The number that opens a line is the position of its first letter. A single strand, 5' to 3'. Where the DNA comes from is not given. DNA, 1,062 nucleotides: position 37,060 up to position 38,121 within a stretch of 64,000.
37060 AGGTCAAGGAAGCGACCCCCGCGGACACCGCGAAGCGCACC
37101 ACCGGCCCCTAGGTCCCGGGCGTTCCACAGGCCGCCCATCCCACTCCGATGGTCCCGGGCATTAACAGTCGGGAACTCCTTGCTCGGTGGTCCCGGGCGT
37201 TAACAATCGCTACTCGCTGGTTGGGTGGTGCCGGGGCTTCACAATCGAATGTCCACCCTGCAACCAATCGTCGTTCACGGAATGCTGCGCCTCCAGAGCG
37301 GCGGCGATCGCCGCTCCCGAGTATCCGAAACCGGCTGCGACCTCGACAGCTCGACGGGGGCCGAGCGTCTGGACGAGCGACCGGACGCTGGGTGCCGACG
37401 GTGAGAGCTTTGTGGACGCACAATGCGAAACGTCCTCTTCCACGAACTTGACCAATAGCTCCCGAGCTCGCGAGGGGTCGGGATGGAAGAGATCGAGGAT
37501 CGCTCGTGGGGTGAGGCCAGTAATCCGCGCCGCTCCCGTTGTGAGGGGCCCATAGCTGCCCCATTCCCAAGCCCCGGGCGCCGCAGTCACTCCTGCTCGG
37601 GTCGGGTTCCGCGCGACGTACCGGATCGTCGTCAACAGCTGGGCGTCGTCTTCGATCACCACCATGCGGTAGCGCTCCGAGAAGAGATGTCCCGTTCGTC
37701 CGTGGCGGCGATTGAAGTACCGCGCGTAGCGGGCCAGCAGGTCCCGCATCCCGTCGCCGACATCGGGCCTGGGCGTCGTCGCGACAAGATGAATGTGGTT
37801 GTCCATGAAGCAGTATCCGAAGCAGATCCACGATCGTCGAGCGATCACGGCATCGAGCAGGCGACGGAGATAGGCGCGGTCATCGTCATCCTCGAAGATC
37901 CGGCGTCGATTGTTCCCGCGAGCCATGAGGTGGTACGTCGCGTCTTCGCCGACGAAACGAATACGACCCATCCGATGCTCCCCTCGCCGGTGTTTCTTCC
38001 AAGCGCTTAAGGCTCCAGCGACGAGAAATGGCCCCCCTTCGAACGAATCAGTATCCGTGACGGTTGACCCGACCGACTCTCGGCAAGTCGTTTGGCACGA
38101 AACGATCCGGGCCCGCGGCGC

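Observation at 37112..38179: REPtron-like element: Y1 (RAYT-type) transposase bracketed by nested inverted REP doublets with 38-bp phasing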

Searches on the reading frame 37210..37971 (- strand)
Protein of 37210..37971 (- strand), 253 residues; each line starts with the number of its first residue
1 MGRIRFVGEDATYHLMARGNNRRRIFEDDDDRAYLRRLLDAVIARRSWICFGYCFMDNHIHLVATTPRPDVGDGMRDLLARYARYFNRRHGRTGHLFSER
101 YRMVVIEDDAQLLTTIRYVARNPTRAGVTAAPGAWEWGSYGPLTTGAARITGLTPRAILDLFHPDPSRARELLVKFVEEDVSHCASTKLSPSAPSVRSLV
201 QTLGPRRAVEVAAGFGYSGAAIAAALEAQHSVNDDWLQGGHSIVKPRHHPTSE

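Call 5: search_protein_families(library=pfam, proteins=[window:37210-37971:-], max_evalue=0.1)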
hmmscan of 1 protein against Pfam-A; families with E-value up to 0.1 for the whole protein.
window:37210-37971:- (253 aa): 1 family
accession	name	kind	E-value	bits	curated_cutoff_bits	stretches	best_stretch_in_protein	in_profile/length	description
PF01797.21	Y1_Tnp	-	1.4e-12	48.2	23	1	11-121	5-120/121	Transposase IS200 like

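Call 7: search_protein_families(library=ncbifam, proteins=[window:37210-37971:-], max_evalue=0.1)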
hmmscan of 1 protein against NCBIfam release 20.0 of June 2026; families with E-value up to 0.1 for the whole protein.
window:37210-37971:- (253 aa): 2 families
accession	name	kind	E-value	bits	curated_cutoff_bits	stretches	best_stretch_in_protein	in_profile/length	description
NF047646.1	REP_Tyr_transpos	equivalog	2.9e-18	66.2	80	1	5-137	4-145/146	REP-associated tyrosine transposase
NF033573.1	transpos_IS200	equivalog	0.028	14.7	55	1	11-92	11-92/126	IS200/IS605 family transposase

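Call 9: find_homologous_proteins(query=window:37210-37971:-)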
Query window:37210-37971:- (253 aa): 100 proteins with E <= 0.001 among 4990 candidates.
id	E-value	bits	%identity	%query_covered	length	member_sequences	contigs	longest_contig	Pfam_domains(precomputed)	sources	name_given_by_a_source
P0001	1.6e-169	580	100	100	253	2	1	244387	PF01797.22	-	-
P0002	8.0e-135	466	82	99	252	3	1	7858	PF01797.22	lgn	-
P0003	2.5e-127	441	77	100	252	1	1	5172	PF01797.22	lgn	-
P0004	1.7e-125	435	76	99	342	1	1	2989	PF01797.22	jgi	jgi:REP element-mobilizing transposase RayT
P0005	1.2e-111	390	70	99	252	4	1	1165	PF01797.22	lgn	-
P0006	1.2e-102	361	67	98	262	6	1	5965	PF01797.22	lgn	-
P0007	1.1e-93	331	66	91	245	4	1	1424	PF01797.22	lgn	-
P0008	1.6e-88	314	63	91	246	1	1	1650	PF01797.22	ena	-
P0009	1.2e-87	311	62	90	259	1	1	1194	PF01797.22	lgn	-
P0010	5.0e-84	300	60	90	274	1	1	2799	PF01797.22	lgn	-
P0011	6.2e-78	280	60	81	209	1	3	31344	PF01797.22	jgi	-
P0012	3.4e-62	228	52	89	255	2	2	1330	PF01797.22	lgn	-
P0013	7.1e-59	217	46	100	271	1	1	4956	PF01797.22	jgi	jgi:REP element-mobilizing transposase RayT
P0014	1.7e-58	216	47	88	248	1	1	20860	PF01797.22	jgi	jgi:putative transposase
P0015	6.2e-55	204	46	89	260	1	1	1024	PF13384.13,PF01797.22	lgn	-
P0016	1.5e-52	196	46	87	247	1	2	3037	PF01797.22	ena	-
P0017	1.0e-47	181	44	90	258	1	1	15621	PF01797.22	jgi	jgi:REP element-mobilizing transposase RayT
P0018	2.1e-47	180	44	88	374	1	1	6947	PF01797.22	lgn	-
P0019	2.3e-39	153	50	60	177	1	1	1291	PF01797.22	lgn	-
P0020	8.4e-39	151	44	71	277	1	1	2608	PF01797.22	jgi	jgi:putative transposase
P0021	1.9e-38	150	45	71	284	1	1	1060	PF01797.22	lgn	-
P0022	7.4e-36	142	36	85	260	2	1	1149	PF01797.22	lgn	-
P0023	2.2e-35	140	43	70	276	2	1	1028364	PF01797.22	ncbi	-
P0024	3.4e-35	140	42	70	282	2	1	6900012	PF13518.13,PF01797.22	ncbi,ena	-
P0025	6.0e-35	139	50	53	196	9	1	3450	PF01797.22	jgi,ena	-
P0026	9.2e-35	138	44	64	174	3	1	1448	PF01797.22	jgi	jgi:putative transposase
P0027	1.5e-34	137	50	58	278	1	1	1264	PF01797.22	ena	-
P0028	1.9e-34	137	41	71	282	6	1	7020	PF01797.22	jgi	-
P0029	7.6e-34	135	41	70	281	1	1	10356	PF01797.22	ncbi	-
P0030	1.9e-33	134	39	77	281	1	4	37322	PF01797.22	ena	-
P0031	6.8e-33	132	41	66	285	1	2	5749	PF13936.13,PF01797.22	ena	-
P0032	8.8e-33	132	40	71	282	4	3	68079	PF01797.22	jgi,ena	-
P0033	3.3e-32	130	46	55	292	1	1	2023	PF13384.13,PF01797.22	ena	-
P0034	2.5e-31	127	41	71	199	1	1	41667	PF01797.22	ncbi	ncbi:MAG TPA: transposase [Gaiellaceae bacterium]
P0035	2.5e-31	127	43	71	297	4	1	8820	PF01797.22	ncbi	ncbi:MAG TPA: transposase [Vicinamibacteria bacterium]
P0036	3.4e-31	126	38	70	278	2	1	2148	PF01797.22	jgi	-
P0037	9.5e-31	125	35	78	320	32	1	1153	PF08299.18,PF01797.22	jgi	jgi:REP element-mobilizing transposase RayT/ribosomal protein S13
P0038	9.6e-31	125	36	78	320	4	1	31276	PF08299.18,PF01797.22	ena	-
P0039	4.7e-30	123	48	50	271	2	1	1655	PF13384.13,PF13518.13,PF09339.17,PF01797.22,PF01325.26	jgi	jgi:REP element-mobilizing transposase RayT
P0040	1.6e-29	121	45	50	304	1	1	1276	PF08299.18,PF01797.22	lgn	-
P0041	3.9e-29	120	45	55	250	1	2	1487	PF01797.22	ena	-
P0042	4.7e-29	120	39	71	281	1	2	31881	PF01797.22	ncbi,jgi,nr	ncbi:MAG: transposase [Gammaproteobacteria bacterium]|jgi:putative transposase|nr:transposase [Gamma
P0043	6.5e-29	119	39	70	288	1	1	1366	PF01797.22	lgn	-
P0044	7.5e-28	116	41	54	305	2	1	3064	PF01797.22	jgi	jgi:putative transposase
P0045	1.0e-27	115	36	78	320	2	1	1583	PF08299.18,PF01797.22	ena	-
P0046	2.2e-27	114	44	55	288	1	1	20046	PF01797.22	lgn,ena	-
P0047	4.3e-27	113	44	55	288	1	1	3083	PF01797.22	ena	-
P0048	5.9e-27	113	31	91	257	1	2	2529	PF01797.22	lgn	-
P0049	6.5e-27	112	35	71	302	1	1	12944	PF01797.22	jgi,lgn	-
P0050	8.6e-27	112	42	54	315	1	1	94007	PF01797.22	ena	-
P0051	1.1e-26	112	37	71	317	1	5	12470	PF01797.22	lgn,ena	-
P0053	1.2e-26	112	47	47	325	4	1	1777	PF01797.22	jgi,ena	-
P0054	1.3e-26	112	38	70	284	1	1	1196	PF01797.22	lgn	-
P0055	3.0e-26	110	35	70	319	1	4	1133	PF01797.22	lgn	-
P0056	2.9e-25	107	39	62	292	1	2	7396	PF01797.22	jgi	-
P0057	4.3e-25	107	37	71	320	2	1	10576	PF01797.22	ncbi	-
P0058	4.3e-25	107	33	82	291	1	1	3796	PF01797.22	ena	-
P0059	4.9e-25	106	45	47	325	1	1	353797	PF01797.22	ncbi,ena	-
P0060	6.7e-25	106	38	71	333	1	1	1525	PF01797.22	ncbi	-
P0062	2.1e-24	104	39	59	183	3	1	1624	PF01797.22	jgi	jgi:REP element-mobilizing transposase RayT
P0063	2.2e-24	104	39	54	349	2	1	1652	PF01797.22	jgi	jgi:putative transposase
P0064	4.5e-24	103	42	57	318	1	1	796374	PF08299.18,PF01797.22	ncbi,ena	-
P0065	9.9e-24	102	43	53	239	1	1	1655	PF01797.22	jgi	jgi:putative transposase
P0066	1.6e-23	101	32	71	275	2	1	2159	PF01797.22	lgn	-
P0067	3.6e-23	100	35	69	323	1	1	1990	PF01797.22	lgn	-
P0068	8.8e-23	99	35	68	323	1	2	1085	PF01797.22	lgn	-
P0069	1.2e-22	98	34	80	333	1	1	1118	PF01797.22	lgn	-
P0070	1.5e-21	95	40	51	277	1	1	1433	PF01797.22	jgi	-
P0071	3.4e-21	94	43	47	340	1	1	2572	PF01797.22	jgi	jgi:putative transposase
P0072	5.9e-21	93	38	64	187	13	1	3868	PF01797.22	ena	-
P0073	1.0e-20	92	36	55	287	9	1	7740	PF01797.22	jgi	jgi:putative transposase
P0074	1.1e-20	92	44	46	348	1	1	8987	PF01797.22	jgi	jgi:putative transposase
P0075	1.2e-20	92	34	66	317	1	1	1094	PF01797.22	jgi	jgi:REP element-mobilizing transposase RayT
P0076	3.1e-20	91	32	68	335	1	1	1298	PF01797.22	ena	-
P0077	3.1e-20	91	32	68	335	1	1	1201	PF01797.22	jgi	-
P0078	1.2e-19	89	41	50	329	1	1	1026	PF01797.22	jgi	jgi:REP element-mobilizing transposase RayT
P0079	2.7e-19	88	37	51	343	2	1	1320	PF01797.22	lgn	-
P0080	5.3e-19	87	40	50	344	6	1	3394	PF01797.22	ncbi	-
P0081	5.8e-19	86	41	50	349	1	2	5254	PF01797.22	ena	-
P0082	8.6e-19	86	41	49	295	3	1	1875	PF01797.22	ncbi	-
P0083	2.4e-18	84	35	66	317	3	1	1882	PF01797.22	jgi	jgi:REP element-mobilizing transposase RayT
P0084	3.7e-18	84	38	49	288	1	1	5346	PF01797.22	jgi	jgi:REP element-mobilizing transposase RayT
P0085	4.8e-18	83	39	55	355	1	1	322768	PF01797.22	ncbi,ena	-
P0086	6.1e-17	80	32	74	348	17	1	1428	PF01797.22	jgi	-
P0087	7.2e-17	80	32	77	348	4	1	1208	PF01797.22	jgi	-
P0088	7.2e-17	80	33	66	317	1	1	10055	PF01797.22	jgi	jgi:REP element-mobilizing transposase RayT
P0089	8.5e-17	79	34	63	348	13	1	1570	PF01797.22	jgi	jgi:REP element-mobilizing transposase RayT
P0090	8.6e-17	79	40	49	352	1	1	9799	PF01797.22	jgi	jgi:putative transposase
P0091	4.8e-16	77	37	50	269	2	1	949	PF01797.22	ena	-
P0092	6.9e-16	76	39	45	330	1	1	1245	PF01797.22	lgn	-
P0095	2.5e-15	75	36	50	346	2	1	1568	PF01797.22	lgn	-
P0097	1.1e-13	69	37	50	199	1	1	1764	PF01797.22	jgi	jgi:putative transposase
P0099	6.4e-9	54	33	51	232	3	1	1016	PF01797.22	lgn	-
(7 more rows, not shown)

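Call 11: find_encoding_contigs(protein=P0001, flank=10000, max_places=4)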
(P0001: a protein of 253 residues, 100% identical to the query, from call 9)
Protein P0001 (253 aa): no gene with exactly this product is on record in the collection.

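Call 12: find_encoding_contigs(protein=P0002, flank=10000, max_places=4)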
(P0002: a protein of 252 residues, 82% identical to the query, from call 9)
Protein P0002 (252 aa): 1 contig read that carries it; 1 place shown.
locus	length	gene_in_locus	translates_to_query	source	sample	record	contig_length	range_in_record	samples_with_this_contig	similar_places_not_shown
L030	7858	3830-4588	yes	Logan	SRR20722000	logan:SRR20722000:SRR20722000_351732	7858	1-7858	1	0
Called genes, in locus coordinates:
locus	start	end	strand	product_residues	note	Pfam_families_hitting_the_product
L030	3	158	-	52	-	?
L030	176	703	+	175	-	-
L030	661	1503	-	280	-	PF00590:TP_methylase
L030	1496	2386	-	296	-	PF00480:ROK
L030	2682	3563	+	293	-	PF03816:LytR_cpsA_psr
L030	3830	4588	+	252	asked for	PF01797:Y1_Tnp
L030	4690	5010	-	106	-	PF09723:Zn_ribbon_8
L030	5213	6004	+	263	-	PF01522:Polysacc_deac_1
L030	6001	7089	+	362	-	PF03706:LPG_synthase_TM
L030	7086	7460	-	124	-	PF10604:Polyketide_cyc2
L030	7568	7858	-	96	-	?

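Call 16: find_encoding_contigs(protein=P0011, flank=10000, max_places=3)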
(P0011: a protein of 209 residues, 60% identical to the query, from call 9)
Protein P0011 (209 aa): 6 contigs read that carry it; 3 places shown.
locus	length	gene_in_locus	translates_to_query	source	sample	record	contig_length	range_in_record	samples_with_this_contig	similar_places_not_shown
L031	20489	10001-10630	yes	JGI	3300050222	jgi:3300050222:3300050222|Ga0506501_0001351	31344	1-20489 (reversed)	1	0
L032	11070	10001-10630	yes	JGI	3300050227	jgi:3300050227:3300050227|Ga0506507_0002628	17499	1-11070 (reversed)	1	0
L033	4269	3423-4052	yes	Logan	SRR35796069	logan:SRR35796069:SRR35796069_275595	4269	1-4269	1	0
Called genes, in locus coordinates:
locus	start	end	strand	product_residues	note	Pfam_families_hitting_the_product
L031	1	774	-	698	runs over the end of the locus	PF13089:PP_kinase_N, PF02503:PP_kinase, PF17941:PP_kinase_C_1, PF13091:PLDc_2 (faint), PF13090:PP_kinase_C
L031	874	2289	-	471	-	PF00082:Peptidase_S8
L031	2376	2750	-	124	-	-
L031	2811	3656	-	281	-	PF00288:GHMP_kinases_N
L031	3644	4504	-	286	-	PF00398:RrnaAD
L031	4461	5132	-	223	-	PF01026:TatD_DNase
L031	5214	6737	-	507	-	PF00133:tRNA-synt_1, PF01406:tRNA-synt_1e (faint), PF09334:tRNA-synt_1g, PF00133:tRNA-synt_1, PF19303:Anticodon_3 (weak)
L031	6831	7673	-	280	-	PF00590:TP_methylase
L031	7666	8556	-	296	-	PF00480:ROK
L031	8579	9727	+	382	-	PF03816:LytR_cpsA_psr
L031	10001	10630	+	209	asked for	PF01797:Y1_Tnp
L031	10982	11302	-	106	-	PF09723:Zn_ribbon_8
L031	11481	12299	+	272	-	PF01522:Polysacc_deac_1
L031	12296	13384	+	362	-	PF03706:LPG_synthase_TM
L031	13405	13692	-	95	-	-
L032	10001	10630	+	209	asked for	PF01797:Y1_Tnp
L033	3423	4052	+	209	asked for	PF01797:Y1_Tnp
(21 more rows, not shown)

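Call 17: find_encoding_contigs(protein=P0006, flank=10000, max_places=3)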
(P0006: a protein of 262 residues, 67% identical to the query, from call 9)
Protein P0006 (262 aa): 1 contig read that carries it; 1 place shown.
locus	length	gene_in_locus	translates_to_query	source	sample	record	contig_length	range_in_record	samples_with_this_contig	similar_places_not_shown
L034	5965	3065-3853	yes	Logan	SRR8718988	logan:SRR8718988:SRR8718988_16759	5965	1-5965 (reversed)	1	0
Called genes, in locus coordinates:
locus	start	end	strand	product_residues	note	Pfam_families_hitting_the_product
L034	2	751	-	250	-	?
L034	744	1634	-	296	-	PF00480:ROK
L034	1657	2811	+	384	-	PF03816:LytR_cpsA_psr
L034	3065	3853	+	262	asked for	PF01797:Y1_Tnp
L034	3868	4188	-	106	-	PF09723:Zn_ribbon_8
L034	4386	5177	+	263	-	PF01522:Polysacc_deac_1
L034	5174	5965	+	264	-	?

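Call 25: search_solved_structures(query=window:37210-37971:-, max_evalue=1, show_alignments=3)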
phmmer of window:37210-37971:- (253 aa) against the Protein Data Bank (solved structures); distinct sequences matched with E-value up to 1: 3.
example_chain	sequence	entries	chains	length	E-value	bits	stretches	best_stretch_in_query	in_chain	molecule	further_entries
5jxr_A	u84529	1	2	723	0.43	13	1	56-114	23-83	Chromatin-remodeling complex ATPase-like protein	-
6nnw_A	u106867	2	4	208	0.46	12.9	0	147-201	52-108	Tetronasin | Tsn15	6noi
1ujp_A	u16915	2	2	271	0.74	12.3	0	195-226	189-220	Tryptophan synthase alpha chain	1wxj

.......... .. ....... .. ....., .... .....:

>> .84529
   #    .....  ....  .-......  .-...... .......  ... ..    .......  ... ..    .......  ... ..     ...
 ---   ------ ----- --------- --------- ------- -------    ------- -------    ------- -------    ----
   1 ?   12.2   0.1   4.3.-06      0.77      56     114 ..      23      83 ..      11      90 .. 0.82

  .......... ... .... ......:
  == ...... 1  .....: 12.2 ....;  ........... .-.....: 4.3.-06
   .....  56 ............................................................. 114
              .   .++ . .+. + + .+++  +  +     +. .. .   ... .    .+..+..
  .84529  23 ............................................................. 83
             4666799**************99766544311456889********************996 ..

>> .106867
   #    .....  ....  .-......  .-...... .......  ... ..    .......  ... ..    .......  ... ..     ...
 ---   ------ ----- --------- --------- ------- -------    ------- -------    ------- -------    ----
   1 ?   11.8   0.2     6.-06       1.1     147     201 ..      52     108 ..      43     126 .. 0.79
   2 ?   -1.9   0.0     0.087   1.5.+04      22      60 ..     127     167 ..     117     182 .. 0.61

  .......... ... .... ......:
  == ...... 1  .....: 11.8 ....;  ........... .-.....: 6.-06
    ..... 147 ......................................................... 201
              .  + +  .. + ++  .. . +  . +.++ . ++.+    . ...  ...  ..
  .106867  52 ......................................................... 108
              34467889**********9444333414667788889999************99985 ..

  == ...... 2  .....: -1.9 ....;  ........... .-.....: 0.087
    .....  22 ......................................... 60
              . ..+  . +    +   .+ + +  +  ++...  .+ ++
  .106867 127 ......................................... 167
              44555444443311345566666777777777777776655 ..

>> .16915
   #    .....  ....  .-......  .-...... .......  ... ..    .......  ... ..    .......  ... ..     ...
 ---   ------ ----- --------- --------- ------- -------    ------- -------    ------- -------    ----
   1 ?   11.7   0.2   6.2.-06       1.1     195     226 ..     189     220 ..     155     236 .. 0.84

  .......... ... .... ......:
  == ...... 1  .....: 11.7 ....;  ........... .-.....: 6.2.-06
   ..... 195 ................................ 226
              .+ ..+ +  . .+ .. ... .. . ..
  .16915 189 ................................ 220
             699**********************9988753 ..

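Call 35: search_solved_structures(query=A1, max_evalue=1, show_alignments=2)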
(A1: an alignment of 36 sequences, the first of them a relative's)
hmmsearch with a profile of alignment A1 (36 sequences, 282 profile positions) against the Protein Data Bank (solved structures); distinct sequences matched with E-value up to 1: 6.
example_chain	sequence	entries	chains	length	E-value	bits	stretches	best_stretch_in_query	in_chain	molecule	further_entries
4er8_A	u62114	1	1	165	0.00013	25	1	40-143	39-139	TnpArep for protein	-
2xo6_A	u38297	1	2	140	0.83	12.5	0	38-86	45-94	TRANSPOSASE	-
2xm3_A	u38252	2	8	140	0.86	12.5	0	38-86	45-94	TRANSPOSASE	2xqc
2xma_A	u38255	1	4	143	0.9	12.4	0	38-86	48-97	TRANSPOSASE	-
8fjg_A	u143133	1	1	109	0.96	12.3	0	159-229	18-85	H12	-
8znm_A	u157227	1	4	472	0.99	12.3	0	52-87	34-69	GgCGT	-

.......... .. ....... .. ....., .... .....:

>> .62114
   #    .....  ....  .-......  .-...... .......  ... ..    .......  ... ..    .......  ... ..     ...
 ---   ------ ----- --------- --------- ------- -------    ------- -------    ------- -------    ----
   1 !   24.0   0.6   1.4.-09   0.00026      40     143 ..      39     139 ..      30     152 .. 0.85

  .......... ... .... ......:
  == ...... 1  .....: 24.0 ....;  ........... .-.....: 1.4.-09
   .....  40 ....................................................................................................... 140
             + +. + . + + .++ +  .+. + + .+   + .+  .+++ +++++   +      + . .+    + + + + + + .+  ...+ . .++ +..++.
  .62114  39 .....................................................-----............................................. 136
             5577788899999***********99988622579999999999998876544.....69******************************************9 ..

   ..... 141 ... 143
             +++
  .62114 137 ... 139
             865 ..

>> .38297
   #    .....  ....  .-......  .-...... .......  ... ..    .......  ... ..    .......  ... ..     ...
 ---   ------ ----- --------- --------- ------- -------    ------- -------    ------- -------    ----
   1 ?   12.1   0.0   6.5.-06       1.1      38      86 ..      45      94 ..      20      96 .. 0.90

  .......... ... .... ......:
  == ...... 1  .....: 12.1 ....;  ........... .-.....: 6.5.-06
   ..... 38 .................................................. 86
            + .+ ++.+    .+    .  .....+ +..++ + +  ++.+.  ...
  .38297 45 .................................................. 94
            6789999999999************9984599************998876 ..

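Call 47: predict_structure(alignment_id=A1)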
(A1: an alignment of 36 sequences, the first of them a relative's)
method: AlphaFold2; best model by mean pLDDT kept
length: 253 residues; sequences in the alignment: 36
mean_pLDDT: 87.3   pTM: 0.70
mean pLDDT of the five models: 87.3, 86.9, 85.2, 85.1, 84.9
residues with pLDDT >= 90: 164; 70-90: 47; 50-70: 32; < 50: 10
segments of 3 or more residues with pLDDT < 50: 183-190
pLDDT, mean of each block of 10 residues (from residue 1): 69 97 96 97 95 97 96 96 98 90 94 97 97 96 85 89 96 93 48 80 87 89 84 64 63 55
secondary structure, 60 per line:
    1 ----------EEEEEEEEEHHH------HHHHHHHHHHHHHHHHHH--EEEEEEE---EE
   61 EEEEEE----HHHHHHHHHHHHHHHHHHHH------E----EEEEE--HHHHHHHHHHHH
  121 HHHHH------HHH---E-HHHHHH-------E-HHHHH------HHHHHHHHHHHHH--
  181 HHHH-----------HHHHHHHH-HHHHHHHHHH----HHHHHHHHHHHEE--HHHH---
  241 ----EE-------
elements in order: E11-19 H29-46 E49-55 E59-66 H71-90 E102-106 H109-125 H140-145 H155-159 H166-178 H181-184 H196-203 H205-214 H219-229 H234-237
